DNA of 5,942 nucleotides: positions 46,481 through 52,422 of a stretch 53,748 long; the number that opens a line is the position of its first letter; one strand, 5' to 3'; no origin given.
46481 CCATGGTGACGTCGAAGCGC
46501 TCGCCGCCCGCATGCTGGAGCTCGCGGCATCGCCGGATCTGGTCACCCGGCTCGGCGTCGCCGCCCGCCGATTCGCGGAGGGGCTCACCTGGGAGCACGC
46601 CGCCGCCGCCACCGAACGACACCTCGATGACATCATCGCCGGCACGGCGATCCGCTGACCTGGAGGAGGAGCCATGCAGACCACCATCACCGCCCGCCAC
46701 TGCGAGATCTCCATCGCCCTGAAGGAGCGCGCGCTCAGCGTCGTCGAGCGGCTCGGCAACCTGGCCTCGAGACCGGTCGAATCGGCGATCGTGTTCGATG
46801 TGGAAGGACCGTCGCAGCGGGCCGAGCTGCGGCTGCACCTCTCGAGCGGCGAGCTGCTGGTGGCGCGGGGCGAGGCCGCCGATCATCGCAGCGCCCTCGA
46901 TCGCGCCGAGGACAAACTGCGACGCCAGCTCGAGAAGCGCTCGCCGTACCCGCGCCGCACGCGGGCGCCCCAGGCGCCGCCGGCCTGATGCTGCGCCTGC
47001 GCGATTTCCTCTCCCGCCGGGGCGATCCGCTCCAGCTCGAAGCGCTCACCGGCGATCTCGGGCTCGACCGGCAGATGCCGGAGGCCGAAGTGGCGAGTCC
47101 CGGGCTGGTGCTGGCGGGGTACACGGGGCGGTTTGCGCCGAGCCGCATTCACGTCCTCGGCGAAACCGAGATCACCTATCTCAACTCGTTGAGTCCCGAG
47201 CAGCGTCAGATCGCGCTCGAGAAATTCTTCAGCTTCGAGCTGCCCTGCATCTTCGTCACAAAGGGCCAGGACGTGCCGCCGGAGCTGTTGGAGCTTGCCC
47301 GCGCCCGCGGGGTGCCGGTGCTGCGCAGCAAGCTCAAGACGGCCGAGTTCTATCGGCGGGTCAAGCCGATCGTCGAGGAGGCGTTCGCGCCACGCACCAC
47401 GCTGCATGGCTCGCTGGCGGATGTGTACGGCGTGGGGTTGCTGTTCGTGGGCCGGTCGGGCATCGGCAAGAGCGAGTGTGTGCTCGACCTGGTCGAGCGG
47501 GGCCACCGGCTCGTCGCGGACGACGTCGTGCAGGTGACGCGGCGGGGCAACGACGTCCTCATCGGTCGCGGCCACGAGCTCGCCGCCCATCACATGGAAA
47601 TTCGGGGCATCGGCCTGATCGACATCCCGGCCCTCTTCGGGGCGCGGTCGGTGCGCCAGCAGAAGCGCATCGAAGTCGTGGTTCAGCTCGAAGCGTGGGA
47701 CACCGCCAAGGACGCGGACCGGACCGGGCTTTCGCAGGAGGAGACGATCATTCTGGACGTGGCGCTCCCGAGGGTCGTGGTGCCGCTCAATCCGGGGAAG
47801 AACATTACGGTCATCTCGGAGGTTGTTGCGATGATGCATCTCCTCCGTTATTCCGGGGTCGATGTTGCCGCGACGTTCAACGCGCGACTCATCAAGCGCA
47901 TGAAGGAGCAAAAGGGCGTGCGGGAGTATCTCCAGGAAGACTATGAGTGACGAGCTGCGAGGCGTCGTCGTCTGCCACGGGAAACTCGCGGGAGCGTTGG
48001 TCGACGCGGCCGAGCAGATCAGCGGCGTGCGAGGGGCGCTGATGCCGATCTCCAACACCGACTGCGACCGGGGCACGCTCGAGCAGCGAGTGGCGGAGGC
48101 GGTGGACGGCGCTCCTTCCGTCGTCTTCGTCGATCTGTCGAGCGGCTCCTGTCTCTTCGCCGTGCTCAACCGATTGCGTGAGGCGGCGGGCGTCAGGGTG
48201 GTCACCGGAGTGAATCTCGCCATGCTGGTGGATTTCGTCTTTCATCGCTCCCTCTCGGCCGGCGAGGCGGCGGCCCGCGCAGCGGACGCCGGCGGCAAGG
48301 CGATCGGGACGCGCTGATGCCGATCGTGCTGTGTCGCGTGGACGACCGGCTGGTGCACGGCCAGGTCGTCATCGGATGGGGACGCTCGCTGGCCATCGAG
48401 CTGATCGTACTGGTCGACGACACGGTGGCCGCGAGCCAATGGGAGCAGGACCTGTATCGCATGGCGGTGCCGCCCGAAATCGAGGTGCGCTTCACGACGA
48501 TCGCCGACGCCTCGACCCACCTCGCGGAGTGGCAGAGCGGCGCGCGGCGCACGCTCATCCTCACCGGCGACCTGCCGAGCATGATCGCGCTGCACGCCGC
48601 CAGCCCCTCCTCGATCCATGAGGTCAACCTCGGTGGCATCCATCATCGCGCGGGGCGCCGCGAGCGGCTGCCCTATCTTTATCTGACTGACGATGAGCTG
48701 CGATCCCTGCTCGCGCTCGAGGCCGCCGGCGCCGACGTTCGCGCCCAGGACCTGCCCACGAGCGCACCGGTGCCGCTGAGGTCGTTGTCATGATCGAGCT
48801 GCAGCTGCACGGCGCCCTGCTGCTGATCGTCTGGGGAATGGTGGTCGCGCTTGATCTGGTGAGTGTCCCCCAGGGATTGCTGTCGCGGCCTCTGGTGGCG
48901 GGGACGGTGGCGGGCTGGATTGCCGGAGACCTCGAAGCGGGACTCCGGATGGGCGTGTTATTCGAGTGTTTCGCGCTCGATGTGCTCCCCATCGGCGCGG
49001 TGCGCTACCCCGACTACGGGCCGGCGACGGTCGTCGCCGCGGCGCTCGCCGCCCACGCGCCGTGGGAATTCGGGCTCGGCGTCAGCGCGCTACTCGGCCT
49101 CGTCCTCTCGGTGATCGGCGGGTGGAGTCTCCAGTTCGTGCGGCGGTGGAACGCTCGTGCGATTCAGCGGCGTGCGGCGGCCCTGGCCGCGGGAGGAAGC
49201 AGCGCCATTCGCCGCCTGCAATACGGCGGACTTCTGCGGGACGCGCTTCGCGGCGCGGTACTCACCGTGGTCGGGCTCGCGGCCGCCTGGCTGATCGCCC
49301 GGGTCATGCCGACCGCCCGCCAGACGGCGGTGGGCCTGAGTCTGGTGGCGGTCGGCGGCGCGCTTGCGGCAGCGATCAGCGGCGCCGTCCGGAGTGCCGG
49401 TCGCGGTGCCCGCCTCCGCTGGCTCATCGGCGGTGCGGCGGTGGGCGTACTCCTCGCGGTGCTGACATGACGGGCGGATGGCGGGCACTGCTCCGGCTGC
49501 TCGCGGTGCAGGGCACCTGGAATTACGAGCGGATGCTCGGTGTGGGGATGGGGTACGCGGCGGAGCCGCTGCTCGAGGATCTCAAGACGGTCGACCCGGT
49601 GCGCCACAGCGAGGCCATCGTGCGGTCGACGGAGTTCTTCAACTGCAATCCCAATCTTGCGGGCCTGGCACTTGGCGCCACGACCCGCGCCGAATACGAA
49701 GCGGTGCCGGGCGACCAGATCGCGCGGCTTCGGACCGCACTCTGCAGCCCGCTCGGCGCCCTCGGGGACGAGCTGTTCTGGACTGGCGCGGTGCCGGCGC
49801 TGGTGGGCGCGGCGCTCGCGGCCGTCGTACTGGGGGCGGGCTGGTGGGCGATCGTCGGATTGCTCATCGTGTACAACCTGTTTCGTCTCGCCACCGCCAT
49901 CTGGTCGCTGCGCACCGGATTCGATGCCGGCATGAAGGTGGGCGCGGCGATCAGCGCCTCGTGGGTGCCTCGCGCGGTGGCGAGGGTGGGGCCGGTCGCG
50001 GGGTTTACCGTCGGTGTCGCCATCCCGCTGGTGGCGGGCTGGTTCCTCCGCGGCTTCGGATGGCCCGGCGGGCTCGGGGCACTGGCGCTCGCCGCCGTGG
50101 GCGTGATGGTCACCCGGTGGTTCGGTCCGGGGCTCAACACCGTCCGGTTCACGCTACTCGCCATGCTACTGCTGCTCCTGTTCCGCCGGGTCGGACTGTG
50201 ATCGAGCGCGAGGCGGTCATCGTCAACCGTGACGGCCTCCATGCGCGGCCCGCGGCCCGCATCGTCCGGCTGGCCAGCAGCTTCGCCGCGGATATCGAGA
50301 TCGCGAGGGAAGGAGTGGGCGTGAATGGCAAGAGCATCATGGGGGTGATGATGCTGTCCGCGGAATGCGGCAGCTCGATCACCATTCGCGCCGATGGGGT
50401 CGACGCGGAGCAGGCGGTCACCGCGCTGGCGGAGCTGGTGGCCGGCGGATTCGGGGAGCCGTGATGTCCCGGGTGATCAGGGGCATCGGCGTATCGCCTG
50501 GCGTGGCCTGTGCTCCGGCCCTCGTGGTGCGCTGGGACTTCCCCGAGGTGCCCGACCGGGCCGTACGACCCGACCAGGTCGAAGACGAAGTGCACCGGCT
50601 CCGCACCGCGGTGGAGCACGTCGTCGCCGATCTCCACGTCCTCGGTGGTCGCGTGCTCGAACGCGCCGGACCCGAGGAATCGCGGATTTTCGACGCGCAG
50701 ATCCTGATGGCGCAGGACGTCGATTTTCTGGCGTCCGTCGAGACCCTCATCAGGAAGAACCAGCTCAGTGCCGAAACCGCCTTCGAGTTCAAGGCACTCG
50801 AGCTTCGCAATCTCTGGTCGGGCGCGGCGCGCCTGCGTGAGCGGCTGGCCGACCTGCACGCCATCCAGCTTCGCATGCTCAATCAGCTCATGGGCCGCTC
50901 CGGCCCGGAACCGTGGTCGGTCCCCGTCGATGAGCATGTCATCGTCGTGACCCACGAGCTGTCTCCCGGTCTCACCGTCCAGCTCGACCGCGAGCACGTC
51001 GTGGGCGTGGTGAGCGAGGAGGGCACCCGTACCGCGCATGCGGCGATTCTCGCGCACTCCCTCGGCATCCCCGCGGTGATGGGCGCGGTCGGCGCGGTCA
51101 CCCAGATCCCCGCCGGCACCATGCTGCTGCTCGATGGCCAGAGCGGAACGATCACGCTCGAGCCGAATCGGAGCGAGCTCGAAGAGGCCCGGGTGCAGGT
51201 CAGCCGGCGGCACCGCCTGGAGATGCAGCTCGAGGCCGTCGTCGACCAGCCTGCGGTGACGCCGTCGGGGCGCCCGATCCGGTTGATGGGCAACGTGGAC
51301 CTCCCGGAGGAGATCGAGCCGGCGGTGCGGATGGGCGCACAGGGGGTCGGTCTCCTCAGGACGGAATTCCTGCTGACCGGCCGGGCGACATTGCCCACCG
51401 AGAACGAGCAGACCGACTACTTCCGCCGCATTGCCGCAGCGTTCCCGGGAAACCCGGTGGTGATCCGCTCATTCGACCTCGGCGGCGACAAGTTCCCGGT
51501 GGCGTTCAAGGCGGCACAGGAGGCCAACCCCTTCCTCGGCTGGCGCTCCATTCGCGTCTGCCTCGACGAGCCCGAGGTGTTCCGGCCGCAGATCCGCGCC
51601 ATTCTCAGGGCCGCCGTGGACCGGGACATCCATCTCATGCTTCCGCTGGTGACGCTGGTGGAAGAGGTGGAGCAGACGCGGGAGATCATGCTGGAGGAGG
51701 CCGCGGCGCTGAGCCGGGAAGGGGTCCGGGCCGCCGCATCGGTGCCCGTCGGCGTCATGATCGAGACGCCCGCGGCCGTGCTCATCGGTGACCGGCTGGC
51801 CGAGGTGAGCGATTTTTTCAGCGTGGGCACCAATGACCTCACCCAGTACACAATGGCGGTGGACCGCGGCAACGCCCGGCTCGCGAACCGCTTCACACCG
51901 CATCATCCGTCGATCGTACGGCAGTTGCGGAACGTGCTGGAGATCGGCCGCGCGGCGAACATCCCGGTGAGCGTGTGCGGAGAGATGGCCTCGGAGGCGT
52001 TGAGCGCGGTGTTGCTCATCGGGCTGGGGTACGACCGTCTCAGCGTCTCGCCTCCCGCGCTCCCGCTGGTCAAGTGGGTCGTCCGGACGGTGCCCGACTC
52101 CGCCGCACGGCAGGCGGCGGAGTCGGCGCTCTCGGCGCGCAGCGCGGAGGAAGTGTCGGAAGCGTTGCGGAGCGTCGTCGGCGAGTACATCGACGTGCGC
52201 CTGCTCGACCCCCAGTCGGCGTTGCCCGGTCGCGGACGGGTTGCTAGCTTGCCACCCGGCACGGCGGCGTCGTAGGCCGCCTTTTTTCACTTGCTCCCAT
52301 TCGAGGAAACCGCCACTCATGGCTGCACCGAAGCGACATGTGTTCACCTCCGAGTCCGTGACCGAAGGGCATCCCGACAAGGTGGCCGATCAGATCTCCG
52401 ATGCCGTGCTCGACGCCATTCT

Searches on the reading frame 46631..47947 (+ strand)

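Call 61: search_protein_families(library=pfam, proteins=[window:46631-47947:+], max_evalue=0.0001)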
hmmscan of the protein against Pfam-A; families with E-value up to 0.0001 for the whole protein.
window:46631-47947:+ (439 aa): 2 families
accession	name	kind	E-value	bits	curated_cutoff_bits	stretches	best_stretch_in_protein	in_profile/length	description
PF07475.17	Hpr_kinase_C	-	6.7e-60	201.9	33.3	1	251-419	2-170/171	HPr Serine kinase C-terminal domain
PF02603.21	Hpr_kinase_N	-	1.2e-31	109.7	24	1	134-244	10-121/125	HPr Serine kinase N terminus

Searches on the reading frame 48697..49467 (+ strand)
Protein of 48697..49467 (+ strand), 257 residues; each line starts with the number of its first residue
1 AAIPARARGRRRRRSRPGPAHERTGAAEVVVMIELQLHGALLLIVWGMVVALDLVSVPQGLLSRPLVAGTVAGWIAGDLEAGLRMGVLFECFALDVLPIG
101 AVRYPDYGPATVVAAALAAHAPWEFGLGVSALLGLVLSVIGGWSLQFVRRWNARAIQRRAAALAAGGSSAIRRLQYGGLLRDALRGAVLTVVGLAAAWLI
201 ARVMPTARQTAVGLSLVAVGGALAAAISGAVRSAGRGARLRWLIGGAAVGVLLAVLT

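Call 61: search_protein_families(library=pfam, proteins=[window:48697-49467:+], max_evalue=0.0001)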
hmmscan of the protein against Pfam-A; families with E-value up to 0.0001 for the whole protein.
window:48697-49467:+ (257 aa): 1 family
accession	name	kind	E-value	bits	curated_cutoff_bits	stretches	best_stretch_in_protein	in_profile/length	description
PF03609.19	EII-Sor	-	4.1e-15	56.3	26.3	1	40-225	4-187/233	PTS system sorbose-specific iic component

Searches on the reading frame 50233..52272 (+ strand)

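Call 61: search_protein_families(library=pfam, proteins=[window:50233-52272:+], max_evalue=0.0001)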
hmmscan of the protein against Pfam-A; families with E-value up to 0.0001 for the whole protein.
window:50233-52272:+ (680 aa): 3 families
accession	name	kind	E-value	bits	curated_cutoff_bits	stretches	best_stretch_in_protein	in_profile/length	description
PF02896.24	PEP-utilizers_C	-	9e-94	314.3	22.8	1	332-619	3-290/293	PEP-utilising enzyme, PEP-binding domain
PF05524.18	PEP-utilisers_N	-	1.1e-21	77.6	24.4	1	83-194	1-109/121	PEP-utilising enzyme, N-terminal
PF00391.29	PEP-utilizers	-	1.3e-19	70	23.1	1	233-305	2-72/72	PEP-utilising enzyme, mobile domain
